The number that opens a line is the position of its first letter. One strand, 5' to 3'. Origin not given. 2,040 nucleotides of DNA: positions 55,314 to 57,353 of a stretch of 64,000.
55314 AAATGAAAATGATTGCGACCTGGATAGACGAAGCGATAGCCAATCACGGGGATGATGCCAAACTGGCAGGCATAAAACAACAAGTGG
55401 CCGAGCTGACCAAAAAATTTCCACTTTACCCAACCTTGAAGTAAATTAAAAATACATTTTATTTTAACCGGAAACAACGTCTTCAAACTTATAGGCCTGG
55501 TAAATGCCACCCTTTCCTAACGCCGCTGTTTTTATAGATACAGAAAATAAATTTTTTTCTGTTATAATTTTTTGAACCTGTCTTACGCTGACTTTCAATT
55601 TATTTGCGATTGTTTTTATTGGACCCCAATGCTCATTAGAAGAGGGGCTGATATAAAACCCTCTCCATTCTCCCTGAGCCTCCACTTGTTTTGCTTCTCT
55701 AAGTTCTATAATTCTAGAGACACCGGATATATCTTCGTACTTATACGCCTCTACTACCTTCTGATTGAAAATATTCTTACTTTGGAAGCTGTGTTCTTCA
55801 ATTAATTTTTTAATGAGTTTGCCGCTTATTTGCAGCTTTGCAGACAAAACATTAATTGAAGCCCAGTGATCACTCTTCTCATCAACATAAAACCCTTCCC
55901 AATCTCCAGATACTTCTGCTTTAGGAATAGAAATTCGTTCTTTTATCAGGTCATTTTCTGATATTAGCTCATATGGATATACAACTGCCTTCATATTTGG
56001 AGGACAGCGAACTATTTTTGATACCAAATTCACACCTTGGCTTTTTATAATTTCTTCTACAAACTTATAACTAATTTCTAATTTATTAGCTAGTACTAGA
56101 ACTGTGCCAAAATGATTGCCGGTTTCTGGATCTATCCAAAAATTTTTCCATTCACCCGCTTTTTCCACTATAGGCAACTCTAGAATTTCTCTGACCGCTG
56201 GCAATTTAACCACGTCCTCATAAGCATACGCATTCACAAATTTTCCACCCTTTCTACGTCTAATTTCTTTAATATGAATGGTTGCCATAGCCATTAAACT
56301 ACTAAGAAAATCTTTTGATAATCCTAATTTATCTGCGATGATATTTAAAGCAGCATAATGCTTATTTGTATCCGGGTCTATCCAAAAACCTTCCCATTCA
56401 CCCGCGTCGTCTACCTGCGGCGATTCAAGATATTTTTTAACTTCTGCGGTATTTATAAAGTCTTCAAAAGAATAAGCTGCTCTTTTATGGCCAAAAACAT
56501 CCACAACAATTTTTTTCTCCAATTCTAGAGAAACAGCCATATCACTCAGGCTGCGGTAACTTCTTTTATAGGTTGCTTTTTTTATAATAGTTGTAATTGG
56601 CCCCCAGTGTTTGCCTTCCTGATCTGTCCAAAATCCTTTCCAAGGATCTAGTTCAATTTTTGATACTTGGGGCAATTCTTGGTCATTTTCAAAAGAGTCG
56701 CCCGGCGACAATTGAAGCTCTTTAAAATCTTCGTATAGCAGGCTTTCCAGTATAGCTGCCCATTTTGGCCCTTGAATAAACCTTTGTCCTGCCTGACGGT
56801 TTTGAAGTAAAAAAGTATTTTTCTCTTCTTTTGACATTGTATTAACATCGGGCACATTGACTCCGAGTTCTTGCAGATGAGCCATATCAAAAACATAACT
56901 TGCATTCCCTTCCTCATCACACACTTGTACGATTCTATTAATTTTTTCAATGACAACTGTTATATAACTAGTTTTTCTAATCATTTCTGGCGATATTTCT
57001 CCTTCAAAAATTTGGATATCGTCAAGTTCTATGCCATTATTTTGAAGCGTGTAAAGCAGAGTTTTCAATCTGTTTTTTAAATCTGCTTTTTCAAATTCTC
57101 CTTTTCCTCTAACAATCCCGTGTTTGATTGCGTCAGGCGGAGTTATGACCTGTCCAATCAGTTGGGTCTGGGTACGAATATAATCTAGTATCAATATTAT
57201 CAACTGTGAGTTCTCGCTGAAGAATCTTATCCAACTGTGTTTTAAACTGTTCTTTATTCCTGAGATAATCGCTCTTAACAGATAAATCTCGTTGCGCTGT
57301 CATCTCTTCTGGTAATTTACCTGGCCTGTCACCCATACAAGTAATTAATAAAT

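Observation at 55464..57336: Large protein built from repeated acidic-Trp hairpin plus HTH-like modules; possible upstream frameshifted extension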

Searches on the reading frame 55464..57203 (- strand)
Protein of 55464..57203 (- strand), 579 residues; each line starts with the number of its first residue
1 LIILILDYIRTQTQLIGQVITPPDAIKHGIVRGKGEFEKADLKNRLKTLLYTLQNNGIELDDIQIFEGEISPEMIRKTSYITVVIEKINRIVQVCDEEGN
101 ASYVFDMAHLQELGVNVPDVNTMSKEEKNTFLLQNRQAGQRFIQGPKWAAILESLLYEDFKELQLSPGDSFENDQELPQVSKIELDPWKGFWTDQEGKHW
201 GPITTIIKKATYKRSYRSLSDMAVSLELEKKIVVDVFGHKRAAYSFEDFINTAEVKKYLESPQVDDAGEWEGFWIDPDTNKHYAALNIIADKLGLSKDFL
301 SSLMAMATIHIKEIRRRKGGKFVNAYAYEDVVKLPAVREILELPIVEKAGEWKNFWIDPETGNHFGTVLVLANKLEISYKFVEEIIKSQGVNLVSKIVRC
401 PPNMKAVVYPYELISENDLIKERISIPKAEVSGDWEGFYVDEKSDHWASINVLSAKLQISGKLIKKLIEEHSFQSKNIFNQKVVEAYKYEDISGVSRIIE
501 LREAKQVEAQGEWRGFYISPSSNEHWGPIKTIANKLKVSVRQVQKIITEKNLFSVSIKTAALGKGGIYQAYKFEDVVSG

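Call 4: search_protein_families(library=pfam, proteins=[window:55464-57203:-], max_evalue=10)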
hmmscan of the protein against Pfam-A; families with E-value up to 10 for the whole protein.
window:55464-57203:- (579 aa): 4 families
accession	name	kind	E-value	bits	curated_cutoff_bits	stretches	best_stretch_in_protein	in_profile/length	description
PF13730.12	HTH_36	-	0.0031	17.7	25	1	522-549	18-48/55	Helix-turn-helix domain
PF18090.7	SoPB_HTH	-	0.017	15.7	27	0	282-309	17-45/75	Centromere-binding protein HTH domain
PF08280.17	HTH_Mga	-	0.092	13.2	23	1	528-553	21-47/59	M protein trans-acting positive regulator (MGA) HTH domain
PF03258.20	Baculo_FP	-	0.24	12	24.7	1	529-560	21-52/85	Baculovirus FP protein domain 1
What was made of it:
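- On MerR/excisionase-type winged HTH (Pfam HTH_17 / MerR_1, HTH clan): For the window protein the best hit is HTH_36 at 17.7 bits against a cut-off of 25 (call 4).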

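Call 6: find_homologous_proteins(query=window:55464-57203:-, max_evalue=0.001)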
Query window:55464-57203:- (579 aa): 28 proteins with E <= 0.001 among 8000 candidates.
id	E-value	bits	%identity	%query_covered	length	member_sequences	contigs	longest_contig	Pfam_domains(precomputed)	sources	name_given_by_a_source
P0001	0.0e+0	1195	100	92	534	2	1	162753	-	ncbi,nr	ncbi:MAG: hypothetical protein HYT15_02915 [Candidatus Magasanikbacteria bacterium]|nr:hypothetical 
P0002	5.3e-154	532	33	99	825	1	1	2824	-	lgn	-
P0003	4.6e-143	496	42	84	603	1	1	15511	-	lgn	-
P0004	4.1e-142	492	34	94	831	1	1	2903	-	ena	-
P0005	2.5e-138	480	42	99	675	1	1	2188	-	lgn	-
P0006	7.6e-137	475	44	84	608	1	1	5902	-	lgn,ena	-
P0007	3.1e-116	407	32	99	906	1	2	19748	-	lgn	-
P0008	1.6e-113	398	34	97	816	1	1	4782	PF14549.13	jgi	jgi:biotin operon repressor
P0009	2.5e-107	378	33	92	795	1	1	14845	PF15590.13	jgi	jgi:hypothetical protein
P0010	1.7e-86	309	35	82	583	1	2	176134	-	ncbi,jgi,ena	-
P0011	5.8e-85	304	34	99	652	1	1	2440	PF05452.16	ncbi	-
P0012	2.9e-81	292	34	84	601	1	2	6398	-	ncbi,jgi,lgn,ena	-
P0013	1.5e-75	273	33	81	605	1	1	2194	PF08279.19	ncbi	-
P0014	4.8e-75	271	36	81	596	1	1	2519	-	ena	-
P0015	1.4e-73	266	32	87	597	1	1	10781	PF13411.13,PF14549.13,PF13384.13,PF15943.12,PF13551.13,PF01527.27,PF13518.13,PF18024.8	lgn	-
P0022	7.3e-23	99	39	25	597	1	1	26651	-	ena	-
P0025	6.6e-14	69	38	23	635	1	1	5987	PF00126.34,PF08279.19,PF21476.5,PF13730.13,PF13384.13,PF05043.20,PF13412.13,PF01418.24,PF13551.13,PF18024.8,PF13542.13,PF00392.28,PF08220.19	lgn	-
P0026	6.6e-13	66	35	22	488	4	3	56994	PF01047.29,PF12840.14,PF07804.19,PF01527.27,PF18024.8,PF01381.29,PF18545.6,PF13443.13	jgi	-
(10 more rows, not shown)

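Call 11: search_protein_families(library=pfam, proteins=[P0003, P0007, P0022, P0025, P0026, P0009], max_evalue=1)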
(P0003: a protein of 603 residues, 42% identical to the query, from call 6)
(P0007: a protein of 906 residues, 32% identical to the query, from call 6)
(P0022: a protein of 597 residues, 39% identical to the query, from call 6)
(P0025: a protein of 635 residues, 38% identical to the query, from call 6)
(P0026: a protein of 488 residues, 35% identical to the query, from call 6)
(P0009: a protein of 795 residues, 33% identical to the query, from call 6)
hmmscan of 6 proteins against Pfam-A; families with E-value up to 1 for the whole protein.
P0003 (603 aa): 0 families

P0007 (906 aa): 7 families
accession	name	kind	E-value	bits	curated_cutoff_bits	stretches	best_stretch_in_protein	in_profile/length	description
PF13730.12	HTH_36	-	0.0026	18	25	0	783-803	28-48/55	Helix-turn-helix domain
PF23577.1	LysM_RLK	-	0.011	16.2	27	0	783-800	11-28/44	LysM domain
PF13412.12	HTH_24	-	0.11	12.5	21.9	0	785-801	22-38/48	Winged helix-turn-helix DNA-binding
PF22347.1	AvrPiz-t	-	0.13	12.9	27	0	694-708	5-19/70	Avirulence protein AvrPiz-t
PF12844.13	HTH_19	-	0.17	12.2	30.2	1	541-587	10-52/64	Helix-turn-helix domain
PF01476.26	LysM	-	0.19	12.1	20.9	0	84-105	9-30/43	LysM domain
PF08281.18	Sigma70_r4_2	-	0.26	11.4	25.7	0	78-100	23-45/54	Sigma-70, region 4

P0022 (597 aa): 7 families
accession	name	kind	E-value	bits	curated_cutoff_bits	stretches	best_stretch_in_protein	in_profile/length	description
PF14882.11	INT_rpt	-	0.0066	17.1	26.5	0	500-537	2-41/55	Integrase repeat unit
PF18586.7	zf-CCCH_7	-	0.0095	16.7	25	0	451-480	33-62/90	Chromatin remodeling factor Mit1 C-terminal Zn finger 1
PF16068.10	DUF4810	-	0.077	14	34.7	0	550-573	54-77/85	Domain of unknown function (DUF4810)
PF16512.11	RhoGAP-FF1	-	0.082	13.9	30.1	0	443-488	29-73/80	p190-A and -B Rho GAPs FF domain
PF15405.12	PH_5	-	0.15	12.6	30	0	408-487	53-128/135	Pleckstrin homology domain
PF12407.13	Abdominal-A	-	0.36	11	25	0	354-364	4-14/24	Homeobox protein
PF13428.12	TPR_14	-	0.52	11.6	23.5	0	358-383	10-35/44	Tetratricopeptide repeat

P0025 (635 aa): 43 families (the best 25 are shown)
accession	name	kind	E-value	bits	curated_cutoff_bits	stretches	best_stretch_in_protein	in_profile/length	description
PF08279.18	HTH_11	-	1.4e-20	73.3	25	5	438-469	16-47/55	HTH domain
PF00392.27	GntR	-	2.2e-15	56.5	27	2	295-323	20-49/64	Bacterial regulatory proteins, gntR family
PF13730.12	HTH_36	-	7.6e-12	45.3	25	1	566-598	14-49/55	Helix-turn-helix domain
PF13551.12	HTH_29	-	3.4e-09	37.1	28.1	1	576-597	14-35/64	Winged helix-turn helix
PF13384.12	HTH_23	-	8e-09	35.5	24.6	1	299-319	18-38/50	Homeodomain-like domain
PF13542.12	HTH_Tnp_ISL3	-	9.9e-09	35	27.4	0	436-455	26-44/51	Helix-turn-helix domain of transposase family ISL3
PF01418.23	HTH_6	-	2.3e-07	31.2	28.3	1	506-530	35-59/77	Helix-turn-helix domain, rpiR family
PF18024.7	HTH_50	-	3.1e-07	30.4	27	0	574-593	23-42/50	Helix-turn-helix domain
PF21476.4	PF0610-like_N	-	3.5e-07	30.8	33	1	298-326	14-42/50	PF0610-like, N-terminal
PF00126.33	HTH_1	-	4.6e-07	30.1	26.6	0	300-327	15-42/60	Bacterial regulatory helix-turn-helix protein, lysR family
PF13412.12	HTH_24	-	1.2e-06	28.5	21.9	0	577-599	20-42/48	Winged helix-turn-helix DNA-binding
PF05043.19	Mga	-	5.5e-06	27.3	21.1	0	504-540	29-65/87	Mga helix-turn-helix domain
PF08220.18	HTH_DeoR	-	6.7e-06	26.2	21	0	296-315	12-31/57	DeoR-like helix-turn-helix domain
PF09862.15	DUF2089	-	2.8e-05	24.1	33.4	0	414-431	4-21/47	Domain of unknown function (DUF2089)-HTH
PF07453.19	NUMOD1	-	3e-05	24.6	22.8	0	299-319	17-37/37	NUMOD1 domain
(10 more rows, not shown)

P0026 (488 aa): 37 families (the best 25 are shown)
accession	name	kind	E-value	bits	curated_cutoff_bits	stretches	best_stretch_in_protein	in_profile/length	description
PF01527.26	HTH_Tnp_1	-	2.3e-09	37.8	24.1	2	333-373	18-57/75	Transposase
PF07804.18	HipA_C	-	1.8e-08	34.7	30.5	2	314-354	18-54/213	HipA-like C-terminal domain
PF12840.13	HTH_20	-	1.5e-07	31.7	27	2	334-357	14-37/51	Helix-turn-helix domain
PF01047.28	MarR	-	5e-07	30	24.6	2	337-361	16-40/59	MarR family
PF18024.7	HTH_50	-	1.7e-06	28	27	1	268-287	25-44/50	Helix-turn-helix domain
PF13443.12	HTH_26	-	5.9e-06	26.9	22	2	335-361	7-33/63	Cro/C1-type HTH DNA-binding domain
PF18545.6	HalOD1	-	1.1e-05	25.9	26.3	2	415-444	13-42/74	Halobacterial output domain 1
PF15943.11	YdaS_toxin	-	1.7e-05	25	30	0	340-366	10-39/65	Bacterial toxin YdaS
PF01381.28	HTH_3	-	1.8e-05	25.1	23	1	342-360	13-31/55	Helix-turn-helix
PF01325.25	Fe_dep_repress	-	2.7e-05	24.7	26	0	341-371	25-55/60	Iron dependent repressor, N-terminal DNA binding domain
PF08279.18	HTH_11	-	4.9e-05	23.6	25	0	334-362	11-39/55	HTH domain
PF13518.12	HTH_28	-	5.9e-05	23.5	25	1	334-361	9-35/52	Helix-turn-helix domain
PF06892.16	Phage_CP76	-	8e-05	23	26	1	335-364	12-42/146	Phage regulatory protein CII (CP76)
PF13412.12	HTH_24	-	8.6e-05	22.5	21.9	0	337-359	16-38/48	Winged helix-turn-helix DNA-binding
PF04967.18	HTH_10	-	0.0001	22.4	23.1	0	316-361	4-46/53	HTH DNA binding domain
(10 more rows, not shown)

P0009 (795 aa): 5 families
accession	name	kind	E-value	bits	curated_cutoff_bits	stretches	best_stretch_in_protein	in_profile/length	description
PF13730.12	HTH_36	-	0.0049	17.1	25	0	732-765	17-50/55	Helix-turn-helix domain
PF09349.15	OHCU_decarbox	-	0.0081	17.1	24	1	268-297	43-72/155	OHCU decarboxylase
PF25212.1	HVO_A0114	-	0.057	13.7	27.6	1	743-774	39-70/84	HVO_A0114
PF20640.2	Rrn6_HB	-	0.15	12.6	26.4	1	56-105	76-123/192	Rrn6, helical bundle domain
PF15590.11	Imm27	-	0.6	10.5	27.3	0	723-741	28-47/67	Immunity protein 27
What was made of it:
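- On the same head they are replaced by tails that do reach HTH_11 significance (call 11).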

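Call 27: find_encoding_contigs(protein=P0003, flank=6000, max_places=3)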
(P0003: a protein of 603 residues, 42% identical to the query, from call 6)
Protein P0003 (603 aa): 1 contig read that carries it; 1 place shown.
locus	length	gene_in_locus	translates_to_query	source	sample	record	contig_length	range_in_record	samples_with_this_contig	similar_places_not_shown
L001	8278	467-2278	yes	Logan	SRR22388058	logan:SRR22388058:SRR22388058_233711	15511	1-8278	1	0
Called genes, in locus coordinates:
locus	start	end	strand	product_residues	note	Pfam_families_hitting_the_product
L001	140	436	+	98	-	PF04221:RelB (weak), PF19891:DUF6364 (weak)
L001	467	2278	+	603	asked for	-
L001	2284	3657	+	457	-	PF02878:PGM_PMM_I, PF02879:PGM_PMM_II, PF02880:PGM_PMM_III, PF00408:PGM_PMM_IV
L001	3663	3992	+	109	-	-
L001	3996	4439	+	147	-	PF00293:NUDIX (weak)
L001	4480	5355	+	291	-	-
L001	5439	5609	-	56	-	-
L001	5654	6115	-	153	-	PF12385:Peptidase_C70, PF13529:Peptidase_C39_2, PF03412:Peptidase_C39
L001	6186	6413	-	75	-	PF07927:HicA_toxin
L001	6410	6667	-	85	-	PF21748:UPF0150 (weak), PF15919:HicB_lk_antitox (weak)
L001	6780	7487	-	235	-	PF24161:CCDC39 (weak)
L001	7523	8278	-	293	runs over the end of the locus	PF01435:Peptidase_M48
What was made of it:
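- Homologues are single ORFs (call 27).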

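Call 31: find_encoding_contigs(protein=P0010, flank=6000, max_places=2)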
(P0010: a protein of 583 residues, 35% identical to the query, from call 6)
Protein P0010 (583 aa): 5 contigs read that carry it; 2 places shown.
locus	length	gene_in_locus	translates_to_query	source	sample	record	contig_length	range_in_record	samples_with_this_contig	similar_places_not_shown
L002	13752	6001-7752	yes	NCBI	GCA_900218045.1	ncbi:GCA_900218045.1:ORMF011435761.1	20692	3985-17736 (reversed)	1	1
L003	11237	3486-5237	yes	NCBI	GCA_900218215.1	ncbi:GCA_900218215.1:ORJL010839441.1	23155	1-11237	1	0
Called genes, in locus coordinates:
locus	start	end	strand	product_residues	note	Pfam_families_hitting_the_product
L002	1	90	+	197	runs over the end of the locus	-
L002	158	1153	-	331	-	PF01636:APH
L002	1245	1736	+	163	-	PF00903:Glyoxalase (faint)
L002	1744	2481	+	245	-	PF00106:adh_short, PF08659:KR, PF13561:adh_short_C2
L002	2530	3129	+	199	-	-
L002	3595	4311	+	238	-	-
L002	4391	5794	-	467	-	-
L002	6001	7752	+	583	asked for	-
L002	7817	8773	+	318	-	PF01745:IPT, PF01715:IPPT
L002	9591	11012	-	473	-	PF02934:GatB_N, PF02637:GatB_Yqey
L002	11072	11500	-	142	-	PF03946:Ribosomal_L11_N, PF00298:Ribosomal_L11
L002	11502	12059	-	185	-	PF02357:NusG, PF00467:KOW (weak)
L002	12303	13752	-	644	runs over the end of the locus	PF02518:HATPase_c, PF00204:DNA_gyraseB, PF01751:Toprim, PF00986:DNA_gyraseB_C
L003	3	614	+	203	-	?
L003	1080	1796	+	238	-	-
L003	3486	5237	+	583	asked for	-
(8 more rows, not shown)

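Call 32: find_encoding_contigs(protein=P0007, flank=6000, max_places=2)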
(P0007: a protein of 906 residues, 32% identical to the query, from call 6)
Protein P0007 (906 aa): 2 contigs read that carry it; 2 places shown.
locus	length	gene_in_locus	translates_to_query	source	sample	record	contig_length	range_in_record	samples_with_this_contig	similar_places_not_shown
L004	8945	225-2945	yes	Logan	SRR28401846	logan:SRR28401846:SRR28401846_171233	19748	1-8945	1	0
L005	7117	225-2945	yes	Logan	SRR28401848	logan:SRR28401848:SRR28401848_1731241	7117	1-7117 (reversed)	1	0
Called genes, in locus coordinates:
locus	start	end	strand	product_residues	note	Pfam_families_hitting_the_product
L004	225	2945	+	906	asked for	-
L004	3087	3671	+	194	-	-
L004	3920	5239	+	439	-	-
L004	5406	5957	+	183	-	-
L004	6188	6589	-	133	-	PF14325:DUF4383 (faint)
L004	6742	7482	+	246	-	PF00483:NTP_transferase, PF01128:IspD (weak), PF12804:NTP_transf_3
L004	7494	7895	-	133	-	PF14325:DUF4383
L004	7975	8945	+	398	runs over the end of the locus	PF00479:G6PD_N, PF02781:G6PD_C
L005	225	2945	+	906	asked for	-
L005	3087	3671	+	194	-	-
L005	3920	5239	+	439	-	-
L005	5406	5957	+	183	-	-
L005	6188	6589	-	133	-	PF14325:DUF4383 (faint)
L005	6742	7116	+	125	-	?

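Call 49: search_protein_families(library=ncbifam, proteins=[window:55464-57203:-, P0003], max_evalue=0.01)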
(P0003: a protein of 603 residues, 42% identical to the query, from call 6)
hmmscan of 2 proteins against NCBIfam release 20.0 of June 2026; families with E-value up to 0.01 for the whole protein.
window:55464-57203:- (579 aa): 0 families

P0003 (603 aa): 0 families

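Call 50: search_protein_families(library=phrogs, proteins=[window:55464-57203:-, P0003], max_evalue=0.001)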
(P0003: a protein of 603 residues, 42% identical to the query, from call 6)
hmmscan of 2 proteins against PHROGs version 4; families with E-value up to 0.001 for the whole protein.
window:55464-57203:- (579 aa): 0 families

P0003 (603 aa): 0 families

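Call 68: search_dna_similar(query=window:55464-57203:-, collection=phages, mode=protein, max_evalue=0.001, max_rows=10)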
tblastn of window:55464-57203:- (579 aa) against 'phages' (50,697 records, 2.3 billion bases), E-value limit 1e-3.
No match.

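Call 69: search_dna_similar(query=window:55464-57203:-, collection=plasmids, mode=protein, max_evalue=0.001, max_rows=10)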
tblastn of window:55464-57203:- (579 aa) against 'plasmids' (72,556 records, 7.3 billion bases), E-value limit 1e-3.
No match.
